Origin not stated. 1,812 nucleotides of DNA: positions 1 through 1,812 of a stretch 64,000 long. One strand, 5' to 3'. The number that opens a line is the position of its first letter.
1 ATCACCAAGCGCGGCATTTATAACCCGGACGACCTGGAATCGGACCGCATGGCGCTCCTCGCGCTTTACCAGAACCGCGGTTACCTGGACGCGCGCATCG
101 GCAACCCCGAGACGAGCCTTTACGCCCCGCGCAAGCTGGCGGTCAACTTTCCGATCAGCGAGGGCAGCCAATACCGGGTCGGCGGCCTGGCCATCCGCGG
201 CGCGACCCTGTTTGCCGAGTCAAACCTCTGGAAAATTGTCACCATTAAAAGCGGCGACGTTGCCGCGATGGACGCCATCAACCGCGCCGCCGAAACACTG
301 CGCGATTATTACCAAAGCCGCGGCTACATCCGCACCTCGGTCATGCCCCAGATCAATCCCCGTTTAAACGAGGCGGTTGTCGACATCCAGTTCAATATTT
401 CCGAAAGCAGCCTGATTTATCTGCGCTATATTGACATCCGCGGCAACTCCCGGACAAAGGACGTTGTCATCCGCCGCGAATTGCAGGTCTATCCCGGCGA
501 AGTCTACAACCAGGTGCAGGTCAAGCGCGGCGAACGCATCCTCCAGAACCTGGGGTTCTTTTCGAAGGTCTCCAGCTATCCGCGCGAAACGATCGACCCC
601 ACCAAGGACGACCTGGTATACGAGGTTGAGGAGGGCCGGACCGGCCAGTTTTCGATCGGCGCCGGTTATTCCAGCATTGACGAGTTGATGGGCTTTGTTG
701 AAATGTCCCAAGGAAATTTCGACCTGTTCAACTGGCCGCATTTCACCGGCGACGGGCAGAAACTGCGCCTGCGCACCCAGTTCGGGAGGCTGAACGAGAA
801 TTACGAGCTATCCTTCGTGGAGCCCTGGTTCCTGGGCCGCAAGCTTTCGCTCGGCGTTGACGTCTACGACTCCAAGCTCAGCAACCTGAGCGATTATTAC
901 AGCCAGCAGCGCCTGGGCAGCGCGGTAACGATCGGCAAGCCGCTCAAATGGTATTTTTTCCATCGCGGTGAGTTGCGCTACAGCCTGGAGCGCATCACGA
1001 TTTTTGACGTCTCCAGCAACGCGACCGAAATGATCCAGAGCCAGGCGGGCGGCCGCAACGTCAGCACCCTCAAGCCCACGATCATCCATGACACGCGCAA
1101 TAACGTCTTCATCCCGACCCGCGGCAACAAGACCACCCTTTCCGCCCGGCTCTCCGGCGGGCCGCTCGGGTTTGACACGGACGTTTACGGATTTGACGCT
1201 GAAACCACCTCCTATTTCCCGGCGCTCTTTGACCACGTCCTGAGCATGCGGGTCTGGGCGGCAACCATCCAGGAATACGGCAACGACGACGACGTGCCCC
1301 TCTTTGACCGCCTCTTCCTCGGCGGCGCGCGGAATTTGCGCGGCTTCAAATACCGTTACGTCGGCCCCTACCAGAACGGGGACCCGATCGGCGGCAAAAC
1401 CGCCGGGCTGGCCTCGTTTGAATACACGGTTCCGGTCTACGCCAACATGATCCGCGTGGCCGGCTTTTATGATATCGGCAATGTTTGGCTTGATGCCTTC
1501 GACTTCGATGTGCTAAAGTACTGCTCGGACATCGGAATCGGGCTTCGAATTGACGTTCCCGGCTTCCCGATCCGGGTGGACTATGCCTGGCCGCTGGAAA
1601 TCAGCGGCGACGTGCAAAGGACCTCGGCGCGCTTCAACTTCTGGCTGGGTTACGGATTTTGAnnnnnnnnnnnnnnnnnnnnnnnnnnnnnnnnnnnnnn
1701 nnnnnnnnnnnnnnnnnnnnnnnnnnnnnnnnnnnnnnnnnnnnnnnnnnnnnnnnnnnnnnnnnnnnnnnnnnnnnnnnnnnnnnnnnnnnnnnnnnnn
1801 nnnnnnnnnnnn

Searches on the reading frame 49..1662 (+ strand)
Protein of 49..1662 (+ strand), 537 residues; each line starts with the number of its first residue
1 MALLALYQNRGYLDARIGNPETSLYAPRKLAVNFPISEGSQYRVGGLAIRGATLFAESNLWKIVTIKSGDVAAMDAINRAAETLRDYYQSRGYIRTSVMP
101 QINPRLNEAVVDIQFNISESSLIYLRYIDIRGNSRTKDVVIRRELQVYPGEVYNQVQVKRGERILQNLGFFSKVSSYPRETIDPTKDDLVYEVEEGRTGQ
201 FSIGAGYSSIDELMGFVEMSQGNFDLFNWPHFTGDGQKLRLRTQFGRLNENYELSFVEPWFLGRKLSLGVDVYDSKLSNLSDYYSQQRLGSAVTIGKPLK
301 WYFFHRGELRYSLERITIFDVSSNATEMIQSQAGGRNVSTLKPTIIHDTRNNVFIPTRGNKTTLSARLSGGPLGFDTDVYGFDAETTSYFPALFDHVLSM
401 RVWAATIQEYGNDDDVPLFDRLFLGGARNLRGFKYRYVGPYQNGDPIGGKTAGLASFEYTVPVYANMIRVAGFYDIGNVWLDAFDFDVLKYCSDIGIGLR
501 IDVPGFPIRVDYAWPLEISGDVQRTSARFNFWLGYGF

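Call 43: search_protein_families(library=pfam, proteins=[window:49-1662:+], max_evalue=0.001)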
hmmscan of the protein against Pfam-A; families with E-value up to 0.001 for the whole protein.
window:49-1662:+ (537 aa): 3 families
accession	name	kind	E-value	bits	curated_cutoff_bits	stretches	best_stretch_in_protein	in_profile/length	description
PF01103.29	Omp85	-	9.7e-60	203.2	24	1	232-537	2-325/325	Omp85 superfamily domain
PF07244.20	POTRA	-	1.9e-29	102.6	21.3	2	124-196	2-79/79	Surface antigen variable number repeat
PF08479.16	POTRA_2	-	4.4e-05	23.7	24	0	48-114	7-72/76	POTRA domain, ShlB-type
